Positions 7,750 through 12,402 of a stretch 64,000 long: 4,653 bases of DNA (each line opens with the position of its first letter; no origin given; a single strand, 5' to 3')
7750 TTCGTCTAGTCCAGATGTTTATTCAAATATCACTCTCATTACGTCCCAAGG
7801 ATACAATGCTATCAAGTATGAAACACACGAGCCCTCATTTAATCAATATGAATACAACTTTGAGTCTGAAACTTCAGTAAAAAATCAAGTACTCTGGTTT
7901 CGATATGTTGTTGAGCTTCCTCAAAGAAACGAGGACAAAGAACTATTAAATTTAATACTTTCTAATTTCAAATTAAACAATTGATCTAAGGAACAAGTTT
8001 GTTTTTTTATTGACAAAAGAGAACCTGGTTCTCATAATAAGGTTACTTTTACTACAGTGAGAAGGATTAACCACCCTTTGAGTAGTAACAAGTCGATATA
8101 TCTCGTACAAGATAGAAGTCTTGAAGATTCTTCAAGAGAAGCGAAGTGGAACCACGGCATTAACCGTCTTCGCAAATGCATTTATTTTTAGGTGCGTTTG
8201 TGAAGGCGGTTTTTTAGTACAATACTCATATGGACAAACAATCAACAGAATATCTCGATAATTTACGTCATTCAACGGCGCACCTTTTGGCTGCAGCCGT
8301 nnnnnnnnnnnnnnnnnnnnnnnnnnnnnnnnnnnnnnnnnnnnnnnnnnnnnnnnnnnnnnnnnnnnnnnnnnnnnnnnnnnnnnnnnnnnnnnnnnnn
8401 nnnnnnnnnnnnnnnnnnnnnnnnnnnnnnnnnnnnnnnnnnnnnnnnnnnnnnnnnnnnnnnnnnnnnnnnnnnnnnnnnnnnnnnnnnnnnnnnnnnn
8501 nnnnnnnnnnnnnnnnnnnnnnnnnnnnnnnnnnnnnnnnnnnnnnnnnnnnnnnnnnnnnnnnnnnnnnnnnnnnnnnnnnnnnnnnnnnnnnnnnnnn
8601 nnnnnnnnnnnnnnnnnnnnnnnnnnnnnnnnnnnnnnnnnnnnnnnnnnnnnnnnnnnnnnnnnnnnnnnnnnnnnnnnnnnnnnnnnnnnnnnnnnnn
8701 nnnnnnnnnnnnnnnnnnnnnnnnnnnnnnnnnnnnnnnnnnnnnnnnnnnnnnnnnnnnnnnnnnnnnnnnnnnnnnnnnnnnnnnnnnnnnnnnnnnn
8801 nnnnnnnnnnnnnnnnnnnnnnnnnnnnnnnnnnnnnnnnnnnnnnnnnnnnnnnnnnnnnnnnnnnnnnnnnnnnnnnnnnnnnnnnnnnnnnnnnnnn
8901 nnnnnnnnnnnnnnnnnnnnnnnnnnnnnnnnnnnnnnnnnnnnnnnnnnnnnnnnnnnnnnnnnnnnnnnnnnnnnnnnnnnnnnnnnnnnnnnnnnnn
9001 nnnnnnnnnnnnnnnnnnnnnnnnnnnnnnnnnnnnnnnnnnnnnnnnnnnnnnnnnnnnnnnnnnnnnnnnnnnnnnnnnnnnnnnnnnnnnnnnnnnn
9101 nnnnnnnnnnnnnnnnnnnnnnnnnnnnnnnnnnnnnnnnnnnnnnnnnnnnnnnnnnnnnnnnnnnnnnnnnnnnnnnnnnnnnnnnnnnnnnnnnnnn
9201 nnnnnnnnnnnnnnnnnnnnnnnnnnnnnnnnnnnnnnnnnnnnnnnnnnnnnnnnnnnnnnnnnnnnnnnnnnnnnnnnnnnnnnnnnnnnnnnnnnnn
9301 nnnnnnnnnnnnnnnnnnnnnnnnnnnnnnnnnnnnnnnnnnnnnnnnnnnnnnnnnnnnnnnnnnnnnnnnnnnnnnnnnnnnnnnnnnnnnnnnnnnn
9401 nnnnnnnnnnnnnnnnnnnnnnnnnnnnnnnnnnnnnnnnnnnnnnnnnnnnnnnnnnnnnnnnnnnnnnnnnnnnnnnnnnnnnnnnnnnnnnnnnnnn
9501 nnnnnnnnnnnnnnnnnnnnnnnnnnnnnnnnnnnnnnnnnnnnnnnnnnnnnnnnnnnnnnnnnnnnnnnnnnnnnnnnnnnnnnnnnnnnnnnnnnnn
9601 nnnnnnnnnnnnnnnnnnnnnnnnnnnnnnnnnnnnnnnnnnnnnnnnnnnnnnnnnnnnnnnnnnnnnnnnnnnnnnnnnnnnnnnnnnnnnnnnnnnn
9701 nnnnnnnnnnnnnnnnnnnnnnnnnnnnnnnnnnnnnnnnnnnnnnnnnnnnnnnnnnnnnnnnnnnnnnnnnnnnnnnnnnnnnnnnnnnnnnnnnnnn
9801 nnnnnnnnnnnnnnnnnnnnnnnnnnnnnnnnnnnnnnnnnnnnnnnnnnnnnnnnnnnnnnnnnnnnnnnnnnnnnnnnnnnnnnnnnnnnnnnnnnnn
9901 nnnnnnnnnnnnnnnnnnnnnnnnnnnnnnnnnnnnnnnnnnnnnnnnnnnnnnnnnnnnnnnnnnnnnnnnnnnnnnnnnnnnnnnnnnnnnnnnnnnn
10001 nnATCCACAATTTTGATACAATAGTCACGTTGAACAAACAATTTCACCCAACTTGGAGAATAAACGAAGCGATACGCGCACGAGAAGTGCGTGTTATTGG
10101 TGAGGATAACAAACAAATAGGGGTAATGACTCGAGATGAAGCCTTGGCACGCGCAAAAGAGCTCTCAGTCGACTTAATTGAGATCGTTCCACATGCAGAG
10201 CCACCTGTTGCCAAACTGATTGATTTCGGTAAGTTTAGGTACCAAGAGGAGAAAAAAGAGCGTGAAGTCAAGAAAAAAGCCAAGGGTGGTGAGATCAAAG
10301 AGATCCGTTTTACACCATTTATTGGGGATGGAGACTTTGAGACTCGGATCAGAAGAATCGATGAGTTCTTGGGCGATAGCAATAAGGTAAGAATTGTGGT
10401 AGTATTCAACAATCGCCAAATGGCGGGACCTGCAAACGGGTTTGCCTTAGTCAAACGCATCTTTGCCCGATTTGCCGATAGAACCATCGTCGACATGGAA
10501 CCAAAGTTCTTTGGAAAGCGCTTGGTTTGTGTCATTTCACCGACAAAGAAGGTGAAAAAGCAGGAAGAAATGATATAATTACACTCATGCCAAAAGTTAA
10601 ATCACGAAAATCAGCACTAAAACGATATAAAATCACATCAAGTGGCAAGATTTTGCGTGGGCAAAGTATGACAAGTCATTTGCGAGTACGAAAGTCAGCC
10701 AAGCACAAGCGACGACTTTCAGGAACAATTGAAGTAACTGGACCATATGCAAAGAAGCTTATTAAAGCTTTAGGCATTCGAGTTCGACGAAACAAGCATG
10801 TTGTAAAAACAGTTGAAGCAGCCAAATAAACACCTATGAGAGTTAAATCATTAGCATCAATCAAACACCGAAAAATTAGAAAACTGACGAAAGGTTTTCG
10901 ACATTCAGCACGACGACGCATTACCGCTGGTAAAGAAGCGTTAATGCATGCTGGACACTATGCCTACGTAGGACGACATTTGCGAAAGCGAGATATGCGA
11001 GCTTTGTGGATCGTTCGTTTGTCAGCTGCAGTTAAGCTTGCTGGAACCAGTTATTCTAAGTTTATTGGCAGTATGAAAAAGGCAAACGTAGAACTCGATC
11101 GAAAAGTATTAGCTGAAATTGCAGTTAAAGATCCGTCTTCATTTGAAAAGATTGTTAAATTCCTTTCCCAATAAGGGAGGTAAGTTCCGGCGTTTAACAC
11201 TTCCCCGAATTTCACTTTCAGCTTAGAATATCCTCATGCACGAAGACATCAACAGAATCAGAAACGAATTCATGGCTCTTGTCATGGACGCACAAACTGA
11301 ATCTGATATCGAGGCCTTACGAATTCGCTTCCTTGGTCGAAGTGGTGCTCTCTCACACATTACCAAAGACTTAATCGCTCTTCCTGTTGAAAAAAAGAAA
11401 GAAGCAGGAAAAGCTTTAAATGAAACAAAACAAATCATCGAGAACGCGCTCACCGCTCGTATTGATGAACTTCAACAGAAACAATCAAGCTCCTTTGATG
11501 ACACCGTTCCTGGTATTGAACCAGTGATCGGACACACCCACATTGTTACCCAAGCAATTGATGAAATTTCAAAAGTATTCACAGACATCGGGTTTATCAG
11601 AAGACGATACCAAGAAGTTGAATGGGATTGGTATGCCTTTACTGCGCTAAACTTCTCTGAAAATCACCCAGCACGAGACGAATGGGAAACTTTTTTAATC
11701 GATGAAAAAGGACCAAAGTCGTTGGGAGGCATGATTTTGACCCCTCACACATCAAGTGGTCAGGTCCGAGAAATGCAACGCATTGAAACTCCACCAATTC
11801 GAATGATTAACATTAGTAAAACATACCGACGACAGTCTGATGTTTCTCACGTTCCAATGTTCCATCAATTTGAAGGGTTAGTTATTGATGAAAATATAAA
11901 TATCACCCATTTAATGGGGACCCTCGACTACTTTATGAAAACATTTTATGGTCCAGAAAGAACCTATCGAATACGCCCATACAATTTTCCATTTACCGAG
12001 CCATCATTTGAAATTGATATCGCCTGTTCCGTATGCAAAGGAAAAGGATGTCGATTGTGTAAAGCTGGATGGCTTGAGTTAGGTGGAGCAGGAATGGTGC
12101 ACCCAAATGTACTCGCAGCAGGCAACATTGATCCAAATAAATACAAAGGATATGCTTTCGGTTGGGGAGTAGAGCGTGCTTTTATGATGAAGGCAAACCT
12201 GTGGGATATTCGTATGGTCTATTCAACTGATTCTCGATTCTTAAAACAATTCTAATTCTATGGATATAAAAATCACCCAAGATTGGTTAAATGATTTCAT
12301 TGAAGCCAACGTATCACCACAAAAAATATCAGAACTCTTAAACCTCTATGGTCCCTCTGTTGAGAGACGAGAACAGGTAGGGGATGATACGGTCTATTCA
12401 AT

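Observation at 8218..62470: Recurrent -10-like TAnnnT hexamer 5-7 nt upstream of start codons, suggesting widespread leaderless expression split by gene class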

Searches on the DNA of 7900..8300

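Call 37: search_rna_families(source=window, start=7900, end=8300, threshold=evalue, max_evalue=10)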
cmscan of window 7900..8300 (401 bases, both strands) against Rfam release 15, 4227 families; matches with E-value up to 10: 13.
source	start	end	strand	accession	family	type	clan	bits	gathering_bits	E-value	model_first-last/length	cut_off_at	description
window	8048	8174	+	RF00230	T-box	Cis-reg; leader;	-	42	93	4.2e-08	1-219/219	no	T-box leader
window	8162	8211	+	RF03955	MIR2934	Gene; miRNA;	-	23.4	100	0.046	1-113/113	no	MIR2934 microRNA precursor family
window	8159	8225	+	RF00739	MIR476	Gene; miRNA;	-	19.5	80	0.59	1-92/92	no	MIR476 microRNA precursor family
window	8162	8211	-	RF03955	MIR2934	Gene; miRNA;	-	18.9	100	0.64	1-113/113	no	MIR2934 microRNA precursor family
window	8162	8211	+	RF03996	mir-3012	Gene; miRNA;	-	17.3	90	2.1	8-61/68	no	mir-3012 microRNA precursor family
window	7982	8075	+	RF00561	SNORA40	Gene; snRNA; snoRNA; HACA-box;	-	16.8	51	2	1-128/128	no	Small nucleolar RNA SNORA40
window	8169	8262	+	RF04312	trpB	Cis-reg;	-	16.8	59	8.9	1-107/107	no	trpB ncRNA motif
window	8100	8224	+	RF01227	snoR83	Gene; snRNA; snoRNA; HACA-box;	-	16.7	40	1.5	1-129/129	no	Small nucleolar RNA snoR83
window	8161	8214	+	RF03621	MIR4245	Gene; miRNA;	-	16.5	74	3.5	1-128/128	no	MIR4245 microRNA precursor family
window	8057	8106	+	RF01651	ceN69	Gene; snRNA; snoRNA; CD-box;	-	15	45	4.4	1-107/107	no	Caenorhabditis snoRNA ceN69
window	7971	8004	-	RF01561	DdR11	Gene; snRNA; snoRNA; CD-box;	-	14.4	65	3.2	43-76/76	no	Dictyostelium snoRNA DdR11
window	7954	8039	+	RF01761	wcaG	Cis-reg;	-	12.9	42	7.3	1-98/98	no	wcaG RNA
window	7900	7993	-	RF00064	HgcG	Gene; snRNA; snoRNA; HACA-box;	-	8.9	77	3.2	1-92/276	3'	HgcG RNA (Pab40)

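Call 40: search_rna_families(source=window, start=7990, end=8240, threshold=evalue, max_evalue=0.001, show_alignments=1)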
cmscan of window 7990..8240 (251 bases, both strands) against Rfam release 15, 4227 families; matches with E-value up to 0.001: 1.
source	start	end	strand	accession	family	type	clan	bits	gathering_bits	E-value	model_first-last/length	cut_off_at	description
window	8048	8174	+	RF00230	T-box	Cis-reg; leader;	-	42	93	2.6e-08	1-219/219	no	T-box leader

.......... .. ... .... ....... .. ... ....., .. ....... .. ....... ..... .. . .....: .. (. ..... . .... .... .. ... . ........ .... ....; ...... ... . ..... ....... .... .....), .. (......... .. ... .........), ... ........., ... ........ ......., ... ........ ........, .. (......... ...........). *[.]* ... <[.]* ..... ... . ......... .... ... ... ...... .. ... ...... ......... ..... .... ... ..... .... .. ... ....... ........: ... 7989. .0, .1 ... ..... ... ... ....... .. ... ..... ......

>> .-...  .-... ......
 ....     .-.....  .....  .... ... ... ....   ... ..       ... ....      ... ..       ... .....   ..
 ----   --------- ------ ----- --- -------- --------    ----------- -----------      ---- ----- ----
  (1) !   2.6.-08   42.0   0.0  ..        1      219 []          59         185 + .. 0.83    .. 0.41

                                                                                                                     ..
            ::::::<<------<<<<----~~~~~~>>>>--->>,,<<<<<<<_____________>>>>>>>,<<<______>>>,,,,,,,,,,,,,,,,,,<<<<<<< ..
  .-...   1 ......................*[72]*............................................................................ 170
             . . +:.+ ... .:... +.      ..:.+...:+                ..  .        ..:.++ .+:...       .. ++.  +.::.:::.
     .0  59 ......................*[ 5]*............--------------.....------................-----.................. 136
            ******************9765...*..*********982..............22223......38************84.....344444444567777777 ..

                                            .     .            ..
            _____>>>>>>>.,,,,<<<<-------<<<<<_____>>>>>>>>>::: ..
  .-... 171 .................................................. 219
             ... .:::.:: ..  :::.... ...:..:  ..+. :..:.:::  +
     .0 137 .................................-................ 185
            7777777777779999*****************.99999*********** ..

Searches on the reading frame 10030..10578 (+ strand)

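Call 24: search_protein_families(library=pfam, proteins=[window:10030-10578:+], max_evalue=0.001)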
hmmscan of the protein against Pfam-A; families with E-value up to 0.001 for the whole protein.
window:10030-10578:+ (182 aa): 2 families
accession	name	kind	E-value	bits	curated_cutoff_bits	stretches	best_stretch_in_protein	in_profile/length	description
PF05198.21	IF3_N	-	1.4e-29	102.5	26.9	1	11-79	1-69/70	Translation initiation factor IF-3, N-terminal domain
PF00707.27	IF3_C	-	1.1e-20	73.8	34.8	1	88-171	2-85/86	Translation initiation factor IF-3, C-terminal domain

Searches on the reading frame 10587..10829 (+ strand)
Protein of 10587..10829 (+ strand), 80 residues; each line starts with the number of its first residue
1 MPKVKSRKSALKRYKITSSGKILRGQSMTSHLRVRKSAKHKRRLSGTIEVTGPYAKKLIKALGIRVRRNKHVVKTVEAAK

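Call 24: search_protein_families(library=pfam, proteins=[window:10587-10829:+], max_evalue=0.001)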
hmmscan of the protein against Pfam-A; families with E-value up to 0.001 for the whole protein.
window:10587-10829:+ (80 aa): 1 family
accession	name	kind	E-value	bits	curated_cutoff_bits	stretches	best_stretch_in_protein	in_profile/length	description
PF01632.24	Ribosomal_L35p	-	1.7e-16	60.8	28.9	1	2-61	1-60/61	Ribosomal protein L35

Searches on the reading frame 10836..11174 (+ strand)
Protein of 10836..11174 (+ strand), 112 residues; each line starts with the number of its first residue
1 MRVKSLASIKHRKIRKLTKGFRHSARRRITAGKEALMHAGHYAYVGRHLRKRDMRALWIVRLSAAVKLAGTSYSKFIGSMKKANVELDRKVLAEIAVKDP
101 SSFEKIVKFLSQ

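Call 24: search_protein_families(library=pfam, proteins=[window:10836-11174:+], max_evalue=0.001)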
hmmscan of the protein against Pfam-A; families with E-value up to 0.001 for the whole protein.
window:10836-11174:+ (112 aa): 1 family
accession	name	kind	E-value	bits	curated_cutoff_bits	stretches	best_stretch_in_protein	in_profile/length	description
PF00453.23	Ribosomal_L20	-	8.8e-34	116.3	30.8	1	8-106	9-107/107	Ribosomal protein L20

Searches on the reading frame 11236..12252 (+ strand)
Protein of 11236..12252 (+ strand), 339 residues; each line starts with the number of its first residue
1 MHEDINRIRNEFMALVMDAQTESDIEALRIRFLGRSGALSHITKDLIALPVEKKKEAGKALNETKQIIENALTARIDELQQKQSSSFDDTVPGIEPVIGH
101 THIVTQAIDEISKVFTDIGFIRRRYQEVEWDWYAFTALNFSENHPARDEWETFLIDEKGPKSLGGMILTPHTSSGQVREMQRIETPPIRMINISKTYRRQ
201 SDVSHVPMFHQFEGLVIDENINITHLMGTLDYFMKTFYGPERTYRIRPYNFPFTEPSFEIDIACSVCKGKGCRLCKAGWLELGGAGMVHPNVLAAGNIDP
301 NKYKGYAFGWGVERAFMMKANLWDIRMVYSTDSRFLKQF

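Call 5: find_related_loci(query=window:11236-12252:+, collection=genome_contigs, flank=10000)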
Query window:11236-12252:+ (339 aa) in genome_contigs; peptide patterns used: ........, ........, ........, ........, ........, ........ (x = any residue, [..] = any of these).
346 stretches matched a pattern; 279 encode a relative of the query (tblastn E <= 1e-3); the best 80 are kept; 80 distinct loci.
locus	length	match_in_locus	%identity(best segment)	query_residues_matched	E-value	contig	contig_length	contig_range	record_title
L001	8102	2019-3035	86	1-339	0e+0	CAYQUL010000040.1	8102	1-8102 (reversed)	MAG TPA_asm: uncultured Gammaproteobacteria bacterium isolate SRP342105_co1_495 genome assembly, contig: NODE_12462_leng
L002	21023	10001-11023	61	3-339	2e-147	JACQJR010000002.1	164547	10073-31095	MAG: Candidatus Microgenomates bacterium isolate NC_groundwater_1156_Ag_S-0.1um_40_307 S_p1_S3_coassembly_k141_1052197,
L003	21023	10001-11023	59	1-339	1e-146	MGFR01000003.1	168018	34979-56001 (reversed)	MAG: Candidatus Woesebacteria bacterium RBG_13_46_13 RBG_13_scaffold_2, whole genome shotgun sequence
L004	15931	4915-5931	60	1-339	2e-146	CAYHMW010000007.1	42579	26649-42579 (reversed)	MAG TPA_asm: uncultured Gammaproteobacteria bacterium isolate ERP119705_co13_486 genome assembly, contig: NODE_1036_leng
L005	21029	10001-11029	60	1-339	2e-146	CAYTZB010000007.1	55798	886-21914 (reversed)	MAG TPA_asm: uncultured Gammaproteobacteria bacterium isolate binchicken_co134_900 genome assembly, contig: NODE_1252_le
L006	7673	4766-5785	61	1-339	6e-144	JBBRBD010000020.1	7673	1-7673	MAG: Patescibacteria group bacterium isolate Co_metawrap_2327 Cmw_2327_k141_18008552_length_7673_cov_9.9904, whole genom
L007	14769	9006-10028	58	1-339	6e-144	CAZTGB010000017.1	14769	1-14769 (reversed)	MAG TPA_asm: uncultured Gammaproteobacteria bacterium isolate SRP090828_co3_120 genome assembly, contig: NODE_695_length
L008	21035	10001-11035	59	1-339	1e-143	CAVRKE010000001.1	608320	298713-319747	MAG: Candidatus Levybacteria bacterium isolate MFD01476.bin.1.95 genome assembly, contig: contig_20563, whole genome sho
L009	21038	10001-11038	59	3-339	4e-143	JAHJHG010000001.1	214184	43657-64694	MAG: Patescibacteria group bacterium isolate Modern_marine_planktonic.mb.16 Modern_marine_plan.mb.16_k141_115749, whole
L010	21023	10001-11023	58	1-339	1e-141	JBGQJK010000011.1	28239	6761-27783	MAG: Patescibacteria group bacterium isolate OBJ2_061818_070_25 k141_48828_length_28239_cov_8.0002, whole genome shotgun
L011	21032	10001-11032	59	1-339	6e-142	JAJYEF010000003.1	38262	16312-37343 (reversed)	MAG: bacterium isolate DBS1-1.bin22 NODE_1615_length_38262_cov_3.650662, whole genome shotgun sequence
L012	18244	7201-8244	58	1-339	1e-141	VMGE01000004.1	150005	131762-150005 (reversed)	MAG: Microgenomates group bacterium Gr01-1014_5 G01um10145_scaffold_97, whole genome shotgun sequence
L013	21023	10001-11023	58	1-339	2e-141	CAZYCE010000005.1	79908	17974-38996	MAG TPA_asm: uncultured Gammaproteobacteria bacterium isolate binchicken_co220_61 genome assembly, contig: NODE_118_leng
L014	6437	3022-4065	57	1-339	2e-140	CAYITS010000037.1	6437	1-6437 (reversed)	MAG TPA_asm: uncultured Gammaproteobacteria bacterium isolate ERP119705_co3_637 genome assembly, contig: NODE_15719_leng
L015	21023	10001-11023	58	1-339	4e-139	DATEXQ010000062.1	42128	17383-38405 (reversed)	MAG TPA_asm: Patescibacteria group bacterium isolate SMAG_U8423 k141_909921, whole genome shotgun sequence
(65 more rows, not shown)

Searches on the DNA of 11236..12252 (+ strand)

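Call 55: search_rna_families(sources=[L035, L015, L010], threshold=evalue, max_evalue=0.01)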
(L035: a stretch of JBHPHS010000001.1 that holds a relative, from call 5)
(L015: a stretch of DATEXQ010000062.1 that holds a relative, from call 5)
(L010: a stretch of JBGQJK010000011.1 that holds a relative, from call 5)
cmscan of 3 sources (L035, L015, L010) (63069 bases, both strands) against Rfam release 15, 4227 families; matches with E-value up to 0.01: 7.
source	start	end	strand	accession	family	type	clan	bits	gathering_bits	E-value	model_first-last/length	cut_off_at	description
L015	5778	5849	+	RF00005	tRNA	Gene; tRNA;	CL00001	70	29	3.1e-13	1-71/71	no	tRNA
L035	5962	6036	+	RF00005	tRNA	Gene; tRNA;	CL00001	68.6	29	7.3e-13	1-71/71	no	tRNA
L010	2418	2491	+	RF00005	tRNA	Gene; tRNA;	CL00001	64.7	29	8.8e-12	1-71/71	no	tRNA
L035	6043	6116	+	RF00005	tRNA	Gene; tRNA;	CL00001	63.6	29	1.8e-11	1-71/71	no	tRNA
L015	5870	5940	+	RF00005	tRNA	Gene; tRNA;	CL00001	54.2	29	7.1e-09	1-71/71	no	tRNA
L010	3969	4039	-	RF00005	tRNA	Gene; tRNA;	CL00001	52.1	29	2.6e-08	1-71/71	no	tRNA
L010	5952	6128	+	RF00230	T-box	Cis-reg; leader;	-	34.2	93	0.00066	1-219/219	no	T-box leader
